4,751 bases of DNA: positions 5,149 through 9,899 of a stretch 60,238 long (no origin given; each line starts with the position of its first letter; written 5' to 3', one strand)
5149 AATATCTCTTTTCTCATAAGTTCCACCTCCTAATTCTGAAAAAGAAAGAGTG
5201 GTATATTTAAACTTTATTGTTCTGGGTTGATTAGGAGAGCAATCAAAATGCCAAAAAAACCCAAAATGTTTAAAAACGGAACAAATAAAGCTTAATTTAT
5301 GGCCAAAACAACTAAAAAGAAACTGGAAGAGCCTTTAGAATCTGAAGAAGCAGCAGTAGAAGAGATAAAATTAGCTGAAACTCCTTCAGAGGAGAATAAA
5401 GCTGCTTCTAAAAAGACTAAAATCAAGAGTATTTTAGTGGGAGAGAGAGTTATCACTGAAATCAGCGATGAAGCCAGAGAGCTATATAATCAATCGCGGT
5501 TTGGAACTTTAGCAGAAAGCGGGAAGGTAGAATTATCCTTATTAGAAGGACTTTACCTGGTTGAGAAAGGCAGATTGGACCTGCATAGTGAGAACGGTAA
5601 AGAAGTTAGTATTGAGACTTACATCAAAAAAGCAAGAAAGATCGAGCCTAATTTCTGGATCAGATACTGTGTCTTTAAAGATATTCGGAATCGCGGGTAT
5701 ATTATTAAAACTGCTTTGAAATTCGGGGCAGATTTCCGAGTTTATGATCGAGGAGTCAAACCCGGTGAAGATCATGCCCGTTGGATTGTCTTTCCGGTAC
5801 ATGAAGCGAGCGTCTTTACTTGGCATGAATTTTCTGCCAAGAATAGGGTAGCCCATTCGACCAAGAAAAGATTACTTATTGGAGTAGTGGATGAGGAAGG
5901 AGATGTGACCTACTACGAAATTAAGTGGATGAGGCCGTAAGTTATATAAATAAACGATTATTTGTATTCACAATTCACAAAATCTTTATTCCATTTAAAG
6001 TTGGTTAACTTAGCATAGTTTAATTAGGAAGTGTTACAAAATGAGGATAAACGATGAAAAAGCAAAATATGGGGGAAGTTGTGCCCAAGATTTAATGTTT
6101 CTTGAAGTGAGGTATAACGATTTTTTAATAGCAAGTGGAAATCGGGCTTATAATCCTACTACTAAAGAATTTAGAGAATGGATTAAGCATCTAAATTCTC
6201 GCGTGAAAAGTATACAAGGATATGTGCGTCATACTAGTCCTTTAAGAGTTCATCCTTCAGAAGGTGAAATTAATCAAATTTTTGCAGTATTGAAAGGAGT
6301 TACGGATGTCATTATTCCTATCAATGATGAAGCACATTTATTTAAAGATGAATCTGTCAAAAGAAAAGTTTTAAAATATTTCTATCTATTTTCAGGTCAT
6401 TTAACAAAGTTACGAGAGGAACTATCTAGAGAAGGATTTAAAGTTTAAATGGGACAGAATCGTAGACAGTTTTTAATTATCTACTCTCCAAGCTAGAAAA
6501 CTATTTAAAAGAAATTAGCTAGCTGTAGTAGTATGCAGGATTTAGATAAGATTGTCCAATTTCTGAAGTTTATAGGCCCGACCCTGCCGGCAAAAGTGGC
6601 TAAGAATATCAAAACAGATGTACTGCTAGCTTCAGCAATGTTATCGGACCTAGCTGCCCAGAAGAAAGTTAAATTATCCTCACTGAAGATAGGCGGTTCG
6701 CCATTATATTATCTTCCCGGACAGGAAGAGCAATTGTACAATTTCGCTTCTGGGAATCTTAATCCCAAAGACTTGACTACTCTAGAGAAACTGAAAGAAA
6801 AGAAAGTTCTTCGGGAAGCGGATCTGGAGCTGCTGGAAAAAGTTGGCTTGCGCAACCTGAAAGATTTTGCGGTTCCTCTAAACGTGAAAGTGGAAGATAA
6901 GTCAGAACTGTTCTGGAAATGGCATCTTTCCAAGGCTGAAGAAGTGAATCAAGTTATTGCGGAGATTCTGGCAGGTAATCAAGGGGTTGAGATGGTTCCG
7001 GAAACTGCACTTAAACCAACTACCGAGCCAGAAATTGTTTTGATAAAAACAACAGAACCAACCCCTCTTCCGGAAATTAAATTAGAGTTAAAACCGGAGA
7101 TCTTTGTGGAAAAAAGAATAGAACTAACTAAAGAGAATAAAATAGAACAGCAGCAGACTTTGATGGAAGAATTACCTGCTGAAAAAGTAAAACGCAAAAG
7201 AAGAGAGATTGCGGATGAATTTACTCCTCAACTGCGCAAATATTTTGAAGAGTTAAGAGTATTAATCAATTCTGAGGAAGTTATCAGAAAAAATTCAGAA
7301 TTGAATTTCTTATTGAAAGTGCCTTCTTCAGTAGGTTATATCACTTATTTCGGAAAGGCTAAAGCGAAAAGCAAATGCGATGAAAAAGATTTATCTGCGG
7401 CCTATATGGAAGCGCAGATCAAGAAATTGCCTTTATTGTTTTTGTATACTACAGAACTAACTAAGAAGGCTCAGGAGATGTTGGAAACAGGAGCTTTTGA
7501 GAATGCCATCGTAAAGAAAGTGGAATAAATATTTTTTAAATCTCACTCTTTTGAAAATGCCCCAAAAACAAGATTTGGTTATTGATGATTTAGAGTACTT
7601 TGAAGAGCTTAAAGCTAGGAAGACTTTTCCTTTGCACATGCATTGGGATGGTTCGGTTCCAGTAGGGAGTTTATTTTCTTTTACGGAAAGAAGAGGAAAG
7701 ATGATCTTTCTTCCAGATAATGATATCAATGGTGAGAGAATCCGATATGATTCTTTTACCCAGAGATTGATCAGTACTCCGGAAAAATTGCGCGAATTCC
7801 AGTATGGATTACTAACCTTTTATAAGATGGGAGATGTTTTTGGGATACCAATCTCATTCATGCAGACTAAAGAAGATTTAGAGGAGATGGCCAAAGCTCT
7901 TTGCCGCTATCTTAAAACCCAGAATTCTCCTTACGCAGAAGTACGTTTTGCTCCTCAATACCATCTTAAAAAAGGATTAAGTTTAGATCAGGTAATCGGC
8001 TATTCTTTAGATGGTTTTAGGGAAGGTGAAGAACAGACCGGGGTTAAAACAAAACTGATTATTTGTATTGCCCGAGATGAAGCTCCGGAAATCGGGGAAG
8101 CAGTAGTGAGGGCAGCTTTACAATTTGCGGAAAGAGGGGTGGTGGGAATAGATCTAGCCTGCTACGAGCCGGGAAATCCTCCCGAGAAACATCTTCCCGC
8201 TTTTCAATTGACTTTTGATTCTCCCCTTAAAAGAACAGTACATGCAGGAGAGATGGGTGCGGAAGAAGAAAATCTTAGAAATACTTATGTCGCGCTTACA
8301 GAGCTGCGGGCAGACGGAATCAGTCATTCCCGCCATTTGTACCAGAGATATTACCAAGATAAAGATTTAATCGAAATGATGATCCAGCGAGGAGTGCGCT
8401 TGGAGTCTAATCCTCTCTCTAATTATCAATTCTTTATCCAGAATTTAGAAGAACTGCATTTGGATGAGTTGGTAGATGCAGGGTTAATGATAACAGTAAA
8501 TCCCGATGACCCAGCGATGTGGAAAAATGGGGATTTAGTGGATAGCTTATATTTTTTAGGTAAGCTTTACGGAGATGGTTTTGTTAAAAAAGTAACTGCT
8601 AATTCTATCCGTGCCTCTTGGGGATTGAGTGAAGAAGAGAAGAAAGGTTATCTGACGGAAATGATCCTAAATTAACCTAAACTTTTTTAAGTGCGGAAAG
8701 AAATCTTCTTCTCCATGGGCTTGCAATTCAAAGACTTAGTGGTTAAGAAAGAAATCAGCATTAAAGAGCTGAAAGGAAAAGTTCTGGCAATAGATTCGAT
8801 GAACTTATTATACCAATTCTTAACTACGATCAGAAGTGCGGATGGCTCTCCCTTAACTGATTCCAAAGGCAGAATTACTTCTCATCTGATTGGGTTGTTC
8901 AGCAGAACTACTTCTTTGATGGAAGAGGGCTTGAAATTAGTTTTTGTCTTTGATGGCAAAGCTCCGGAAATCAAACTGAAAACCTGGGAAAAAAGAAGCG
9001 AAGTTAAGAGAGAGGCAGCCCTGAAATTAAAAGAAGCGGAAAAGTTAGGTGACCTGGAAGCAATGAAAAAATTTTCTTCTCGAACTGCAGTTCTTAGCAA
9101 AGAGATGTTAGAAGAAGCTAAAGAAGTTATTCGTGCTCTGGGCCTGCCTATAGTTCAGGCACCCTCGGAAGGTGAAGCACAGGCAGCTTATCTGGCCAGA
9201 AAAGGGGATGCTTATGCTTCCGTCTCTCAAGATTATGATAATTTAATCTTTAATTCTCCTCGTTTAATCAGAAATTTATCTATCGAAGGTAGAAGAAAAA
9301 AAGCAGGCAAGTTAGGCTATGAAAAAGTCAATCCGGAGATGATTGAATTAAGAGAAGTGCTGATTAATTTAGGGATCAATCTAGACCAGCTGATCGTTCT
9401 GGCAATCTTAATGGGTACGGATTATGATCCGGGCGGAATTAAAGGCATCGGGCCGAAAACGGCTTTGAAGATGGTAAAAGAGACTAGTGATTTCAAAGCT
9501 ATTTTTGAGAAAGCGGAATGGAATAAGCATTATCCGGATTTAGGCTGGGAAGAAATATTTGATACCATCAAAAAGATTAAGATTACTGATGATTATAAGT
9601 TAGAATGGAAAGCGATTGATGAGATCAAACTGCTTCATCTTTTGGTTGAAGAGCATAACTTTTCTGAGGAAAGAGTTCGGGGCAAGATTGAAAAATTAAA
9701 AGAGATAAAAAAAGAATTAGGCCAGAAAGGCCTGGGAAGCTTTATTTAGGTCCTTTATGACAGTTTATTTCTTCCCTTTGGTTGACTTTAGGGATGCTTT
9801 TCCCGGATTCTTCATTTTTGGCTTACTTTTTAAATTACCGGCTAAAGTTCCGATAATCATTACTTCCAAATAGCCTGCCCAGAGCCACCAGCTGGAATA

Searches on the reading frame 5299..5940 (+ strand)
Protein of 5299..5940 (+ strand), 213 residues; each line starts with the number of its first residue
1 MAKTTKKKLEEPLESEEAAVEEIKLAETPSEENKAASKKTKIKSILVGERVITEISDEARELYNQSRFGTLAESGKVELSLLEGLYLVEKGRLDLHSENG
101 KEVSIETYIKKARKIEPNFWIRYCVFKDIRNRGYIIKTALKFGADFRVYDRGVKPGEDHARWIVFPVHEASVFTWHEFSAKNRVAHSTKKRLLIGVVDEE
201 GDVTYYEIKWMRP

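Call 33: search_protein_families(library=pfam, proteins=[window:5299-5940:+])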
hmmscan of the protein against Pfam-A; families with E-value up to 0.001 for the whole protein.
window:5299-5940:+ (213 aa): 2 families
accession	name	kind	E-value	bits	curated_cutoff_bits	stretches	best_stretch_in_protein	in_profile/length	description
PF01974.23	tRNA_int_endo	-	1.9e-28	98.8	27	1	119-205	1-85/85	tRNA intron endonuclease, catalytic C-terminal domain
PF02778.19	tRNA_int_endo_N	-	1.6e-14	53.6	21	1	43-108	2-66/67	tRNA intron endonuclease, N-terminal domain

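Call 38: search_solved_structures(query=window:5299-5940:+, max_evalue=0.01, show_alignments=5)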
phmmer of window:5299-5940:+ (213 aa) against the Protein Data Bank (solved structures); distinct sequences matched with E-value up to 0.01: 24.
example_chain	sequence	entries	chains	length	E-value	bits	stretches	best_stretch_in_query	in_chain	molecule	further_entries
3iey_A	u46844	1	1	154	9.8e-36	126.4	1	75-213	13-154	tRNA-splicing endonuclease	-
5x89_A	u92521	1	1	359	2.6e-35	125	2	67-212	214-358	EndA-like protein,tRNA-splicing endonuclease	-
1a79_A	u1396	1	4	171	2.7e-35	125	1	41-213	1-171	TRNA ENDONUCLEASE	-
2cv8_A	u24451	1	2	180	8.9e-27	97.2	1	75-212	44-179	tRNA-splicing endonuclease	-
4fz2_A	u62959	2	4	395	2.2e-26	95.9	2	37-196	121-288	tRNA intron endonuclease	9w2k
3p1z_B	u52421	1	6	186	4.1e-26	95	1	41-213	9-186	tRNA-splicing endonuclease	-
3ajv_B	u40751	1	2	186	1e-24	90.4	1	41-213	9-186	tRNA-splicing endonuclease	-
2zyz_B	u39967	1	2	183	2.4e-19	72.9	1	77-212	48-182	tRNA-splicing endonuclease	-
1r0v_A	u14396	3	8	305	1.3e-18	70.5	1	41-193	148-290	tRNA-intron endonuclease | Putative tRNA-intron endonuclease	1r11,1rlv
2gjw_A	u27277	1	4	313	1.5e-18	70.3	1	41-193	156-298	tRNA-splicing endonuclease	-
3p1y_A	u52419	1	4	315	3.5e-18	69.1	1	74-193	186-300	tRNA-splicing endonuclease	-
3iey_B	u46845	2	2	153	4.3e-14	55.7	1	104-212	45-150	NEQ261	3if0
6z9u_A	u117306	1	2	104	5.8e-08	35.7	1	117-211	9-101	tRNA-splicing endonuclease subunit Sen34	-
8iss_C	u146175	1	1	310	6e-07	32.4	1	117-211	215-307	tRNA-splicing endonuclease subunit Sen34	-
8hmz_B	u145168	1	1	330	6.9e-07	32.2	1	117-211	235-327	tRNA-splicing endonuclease subunit Sen34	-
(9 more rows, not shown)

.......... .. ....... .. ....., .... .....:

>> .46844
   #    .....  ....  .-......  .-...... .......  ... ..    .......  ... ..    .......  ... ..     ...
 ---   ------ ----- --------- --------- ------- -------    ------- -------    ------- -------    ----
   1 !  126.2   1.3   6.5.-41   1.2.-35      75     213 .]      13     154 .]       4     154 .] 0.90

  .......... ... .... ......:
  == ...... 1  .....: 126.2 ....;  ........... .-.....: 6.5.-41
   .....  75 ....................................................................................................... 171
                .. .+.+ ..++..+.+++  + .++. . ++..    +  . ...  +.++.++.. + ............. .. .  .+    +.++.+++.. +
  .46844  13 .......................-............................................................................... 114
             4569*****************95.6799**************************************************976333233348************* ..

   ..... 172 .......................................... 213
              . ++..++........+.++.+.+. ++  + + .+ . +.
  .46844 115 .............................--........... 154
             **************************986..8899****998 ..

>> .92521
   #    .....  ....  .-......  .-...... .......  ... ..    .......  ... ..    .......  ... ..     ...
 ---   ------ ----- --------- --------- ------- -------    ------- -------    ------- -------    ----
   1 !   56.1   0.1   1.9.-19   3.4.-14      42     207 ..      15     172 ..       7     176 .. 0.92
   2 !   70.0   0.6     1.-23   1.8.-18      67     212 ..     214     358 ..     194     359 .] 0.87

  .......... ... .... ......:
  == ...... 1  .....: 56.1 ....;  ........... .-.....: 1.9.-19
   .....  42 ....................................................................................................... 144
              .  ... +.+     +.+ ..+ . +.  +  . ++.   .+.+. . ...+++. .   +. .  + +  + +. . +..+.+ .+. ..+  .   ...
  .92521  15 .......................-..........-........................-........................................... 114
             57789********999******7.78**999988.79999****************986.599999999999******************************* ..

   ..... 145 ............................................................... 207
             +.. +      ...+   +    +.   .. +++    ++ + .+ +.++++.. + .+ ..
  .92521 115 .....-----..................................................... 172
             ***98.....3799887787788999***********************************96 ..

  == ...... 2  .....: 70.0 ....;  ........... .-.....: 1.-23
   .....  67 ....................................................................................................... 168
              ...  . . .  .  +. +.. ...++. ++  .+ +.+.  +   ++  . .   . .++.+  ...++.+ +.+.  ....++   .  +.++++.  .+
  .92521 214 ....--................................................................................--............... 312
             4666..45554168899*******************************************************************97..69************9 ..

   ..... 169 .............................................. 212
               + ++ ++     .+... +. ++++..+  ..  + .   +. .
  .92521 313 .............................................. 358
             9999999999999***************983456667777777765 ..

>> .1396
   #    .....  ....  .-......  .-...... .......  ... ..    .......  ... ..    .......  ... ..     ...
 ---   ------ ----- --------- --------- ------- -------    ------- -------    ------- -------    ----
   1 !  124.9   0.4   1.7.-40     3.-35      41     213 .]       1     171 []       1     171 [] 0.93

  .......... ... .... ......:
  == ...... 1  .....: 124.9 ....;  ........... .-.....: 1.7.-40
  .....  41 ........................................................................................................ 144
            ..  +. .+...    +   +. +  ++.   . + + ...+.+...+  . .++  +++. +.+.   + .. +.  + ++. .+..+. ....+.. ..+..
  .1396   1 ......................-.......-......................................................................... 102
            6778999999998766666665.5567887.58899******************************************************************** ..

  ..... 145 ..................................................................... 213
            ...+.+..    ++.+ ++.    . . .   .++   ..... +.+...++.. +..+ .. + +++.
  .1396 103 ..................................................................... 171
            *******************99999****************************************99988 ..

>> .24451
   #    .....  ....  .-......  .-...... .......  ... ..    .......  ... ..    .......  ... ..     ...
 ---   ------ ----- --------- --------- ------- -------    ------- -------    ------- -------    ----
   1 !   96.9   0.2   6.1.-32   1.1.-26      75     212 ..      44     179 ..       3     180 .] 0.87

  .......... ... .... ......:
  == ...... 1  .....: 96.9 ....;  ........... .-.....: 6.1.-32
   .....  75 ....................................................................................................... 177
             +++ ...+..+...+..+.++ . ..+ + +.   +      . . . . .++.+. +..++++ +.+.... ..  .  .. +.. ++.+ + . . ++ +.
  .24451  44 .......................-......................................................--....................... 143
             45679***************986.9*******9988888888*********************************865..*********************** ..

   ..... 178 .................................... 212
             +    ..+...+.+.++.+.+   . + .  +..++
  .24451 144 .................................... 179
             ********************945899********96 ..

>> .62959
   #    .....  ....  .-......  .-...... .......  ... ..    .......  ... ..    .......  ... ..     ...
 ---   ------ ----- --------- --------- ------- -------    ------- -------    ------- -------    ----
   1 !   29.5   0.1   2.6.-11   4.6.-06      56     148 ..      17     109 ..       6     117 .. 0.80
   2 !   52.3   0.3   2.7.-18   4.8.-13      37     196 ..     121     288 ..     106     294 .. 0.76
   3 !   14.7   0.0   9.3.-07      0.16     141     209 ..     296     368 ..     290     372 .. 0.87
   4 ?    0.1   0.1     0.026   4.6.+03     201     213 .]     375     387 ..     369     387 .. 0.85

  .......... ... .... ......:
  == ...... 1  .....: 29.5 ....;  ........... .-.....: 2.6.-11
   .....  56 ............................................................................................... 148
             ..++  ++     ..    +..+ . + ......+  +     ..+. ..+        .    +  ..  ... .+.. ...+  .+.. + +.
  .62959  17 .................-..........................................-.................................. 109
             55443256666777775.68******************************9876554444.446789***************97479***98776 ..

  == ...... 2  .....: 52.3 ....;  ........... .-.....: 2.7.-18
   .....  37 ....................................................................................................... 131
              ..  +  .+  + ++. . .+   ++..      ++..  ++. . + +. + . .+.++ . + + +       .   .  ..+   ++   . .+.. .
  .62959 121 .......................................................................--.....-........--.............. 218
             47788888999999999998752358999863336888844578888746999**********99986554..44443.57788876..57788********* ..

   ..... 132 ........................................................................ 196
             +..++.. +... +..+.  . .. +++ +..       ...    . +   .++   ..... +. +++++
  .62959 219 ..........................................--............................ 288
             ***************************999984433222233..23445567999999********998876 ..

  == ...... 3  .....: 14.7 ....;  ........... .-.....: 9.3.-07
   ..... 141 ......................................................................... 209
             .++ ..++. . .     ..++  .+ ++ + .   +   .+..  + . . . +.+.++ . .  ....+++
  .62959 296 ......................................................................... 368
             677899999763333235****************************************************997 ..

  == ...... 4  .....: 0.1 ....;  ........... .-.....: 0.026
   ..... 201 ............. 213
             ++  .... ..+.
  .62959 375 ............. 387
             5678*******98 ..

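Call 48: find_homologous_proteins(query=window:5299-5940:+)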
Query window:5299-5940:+ (213 aa): 7279 proteins with E <= 0.001 among 7565 candidates; the best 120 are listed.
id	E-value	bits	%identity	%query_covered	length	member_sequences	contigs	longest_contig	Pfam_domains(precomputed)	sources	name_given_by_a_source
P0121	4.4e-135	466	100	100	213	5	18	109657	PF01974.24,PF02778.20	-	-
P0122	6.8e-127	439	92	100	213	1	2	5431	PF01974.24,PF02778.20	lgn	-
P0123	3.2e-102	358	83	88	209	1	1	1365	PF01974.24,PF02778.20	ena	-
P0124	9.8e-101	353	75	100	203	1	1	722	PF01974.24,PF02778.20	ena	-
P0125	1.1e-100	353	77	100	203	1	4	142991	PF01974.24,PF02778.20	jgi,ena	jgi:tRNA-intron endonuclease, archaea type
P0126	2.0e-100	352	87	79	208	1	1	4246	PF01974.24,PF02778.20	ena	-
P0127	2.2e-99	349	85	81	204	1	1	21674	PF01974.24,PF02778.20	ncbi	-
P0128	3.3e-99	348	76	100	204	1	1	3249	PF01974.24,PF02778.20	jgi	jgi:tRNA-intron endonuclease, archaea type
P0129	4.1e-99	348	77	90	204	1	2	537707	PF01974.24,PF02778.20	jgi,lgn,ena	jgi:tRNA-intron endonuclease, archaea type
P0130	4.9e-99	348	72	97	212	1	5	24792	PF01974.24,PF02778.20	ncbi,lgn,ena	-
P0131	9.2e-99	347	84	85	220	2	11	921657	PF01974.24,PF02778.20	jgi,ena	jgi:tRNA-intron endonuclease, archaea type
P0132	1.2e-98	347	80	88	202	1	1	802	PF12928.13,PF01974.24,PF02778.20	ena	-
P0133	1.3e-98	346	76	90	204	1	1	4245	PF01974.24,PF02778.20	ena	-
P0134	1.4e-98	346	79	91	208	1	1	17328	PF01974.24,PF02778.20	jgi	jgi:tRNA-intron endonuclease, archaea type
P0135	2.8e-98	345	69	100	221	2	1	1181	PF01974.24,PF02778.20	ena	-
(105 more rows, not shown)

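Call 65: search_protein_families(library=ncbifam, proteins=[window:5299-5940:+])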
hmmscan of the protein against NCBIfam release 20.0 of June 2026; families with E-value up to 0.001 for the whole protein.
window:5299-5940:+ (213 aa): 6 families
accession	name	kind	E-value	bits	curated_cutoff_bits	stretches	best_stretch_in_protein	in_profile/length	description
NF006795.0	PRK09300.1-3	equivalog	6e-60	203.1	501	2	43-211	2-164/350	tRNA splicing endonuclease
NF006796.0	PRK09300.1-4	equivalog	5.3e-40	137.4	518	2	43-210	2-157/335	tRNA splicing endonuclease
TIGR00324.1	endA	equivalog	1.5e-32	112.9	59.6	1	43-211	3-177/177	tRNA-intron lyase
NF006794.0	PRK09300.1-1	equivalog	3.3e-21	75.6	383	1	17-210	150-343/346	tRNA splicing endonuclease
NF006797.0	PRK09300.1-5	equivalog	2.1e-11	43.7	292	1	125-209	205-283/290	tRNA splicing endonuclease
NF007085.0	PRK09539.1-2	equivalog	0.00081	19.6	157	0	104-208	16-117/124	tRNA-splicing endonuclease subunit beta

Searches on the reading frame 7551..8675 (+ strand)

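Call 34: search_protein_families(library=pfam, proteins=[window:7551-8675:+])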
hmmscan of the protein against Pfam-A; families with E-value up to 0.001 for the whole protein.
window:7551-8675:+ (374 aa): 1 family
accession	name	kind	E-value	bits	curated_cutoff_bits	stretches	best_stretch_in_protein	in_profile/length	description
PF00962.28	A_deaminase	-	9.7e-46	156.8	27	1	28-369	5-325/330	Adenosine deaminase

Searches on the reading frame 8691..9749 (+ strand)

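Call 34: search_protein_families(library=pfam, proteins=[window:8691-9749:+])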
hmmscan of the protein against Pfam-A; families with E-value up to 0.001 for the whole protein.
window:8691-9749:+ (352 aa): 3 families
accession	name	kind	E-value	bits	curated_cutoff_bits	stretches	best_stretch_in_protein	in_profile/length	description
PF00867.23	XPG_I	-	1.2e-25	90.1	24.9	1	151-244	1-89/89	XPG I-region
PF00752.23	XPG_N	-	9.6e-19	68.2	22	1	20-108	17-100/101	XPG N-terminal domain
PF01367.25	5_3_exonuc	-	2.1e-05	25.3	40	1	232-276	4-49/97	5'-3' exonuclease, C-terminal SAM fold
